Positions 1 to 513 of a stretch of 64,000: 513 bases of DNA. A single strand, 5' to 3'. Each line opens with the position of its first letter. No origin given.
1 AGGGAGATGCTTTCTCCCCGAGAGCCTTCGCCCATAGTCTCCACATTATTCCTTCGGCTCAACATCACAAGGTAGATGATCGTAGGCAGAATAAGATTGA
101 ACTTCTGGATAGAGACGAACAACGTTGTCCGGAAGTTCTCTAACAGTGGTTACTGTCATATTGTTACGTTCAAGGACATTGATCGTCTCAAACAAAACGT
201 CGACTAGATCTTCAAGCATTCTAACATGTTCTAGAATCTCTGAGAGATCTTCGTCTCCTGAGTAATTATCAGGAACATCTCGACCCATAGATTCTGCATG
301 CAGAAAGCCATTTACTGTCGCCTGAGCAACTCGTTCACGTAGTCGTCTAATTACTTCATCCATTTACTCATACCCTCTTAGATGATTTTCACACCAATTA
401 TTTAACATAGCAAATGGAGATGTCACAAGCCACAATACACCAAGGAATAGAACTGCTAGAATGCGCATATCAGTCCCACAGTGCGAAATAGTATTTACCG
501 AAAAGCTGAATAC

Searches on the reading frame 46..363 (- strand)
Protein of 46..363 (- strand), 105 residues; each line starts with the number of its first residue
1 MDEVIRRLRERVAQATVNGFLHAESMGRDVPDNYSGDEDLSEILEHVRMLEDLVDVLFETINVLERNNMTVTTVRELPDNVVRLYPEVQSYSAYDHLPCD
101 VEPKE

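Call 52: search_protein_families(library=pfam, alignment_id=A3, max_evalue=0.0001)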
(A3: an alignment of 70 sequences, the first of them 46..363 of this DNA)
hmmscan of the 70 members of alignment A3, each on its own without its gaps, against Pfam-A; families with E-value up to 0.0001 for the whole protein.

A. member 1, window:46-363:- (105 aa): 0 families

B. families by the number of members that match (of 70 scanned): 21 families
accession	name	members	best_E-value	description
PF23969.1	DUF7296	1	1e-35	Domain of unknown function (DUF7296)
PF15891.11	Nuc_deoxyri_tr2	1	1.9e-34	Nucleoside 2-deoxyribosyltransferase like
PF19835.5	SegE_GIY-YIG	1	1.7e-33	Putative endonuclease segE, GIY-YIG domain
PF23837.1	DUF7207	1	1.1e-32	Family of unknown function (DUF7207)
PF00210.30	Ferritin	1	3.2e-28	Ferritin-like domain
PF24043.1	DUF7352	1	2.1e-25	Domain of unknown function (DUF7352)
PF00383.29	dCMP_cyt_deam_1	1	6.2e-24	Cytidine and deoxycytidylate deaminase zinc-binding region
PF21866.1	DUF6915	1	6.5e-22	Domain of unknown function (DUF6915)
PF24749.2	DUF7695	1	7.8e-21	Domain of unknown function (DUF7695)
PF20274.4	cREC_REC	1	6.7e-18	Cyclic-phosphate processing Receiver domain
PF00462.30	Glutaredoxin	1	7.1e-17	Glutaredoxin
PF24240.1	DUF7448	1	2.2e-16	Domain of unknown function (DUF7448)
PF00226.36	DnaJ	1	9.7e-16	DnaJ domain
PF14437.12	MafB19-deam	1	9.2e-15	MafB19-like deaminase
PF13671.12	AAA_33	1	2.4e-14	AAA domain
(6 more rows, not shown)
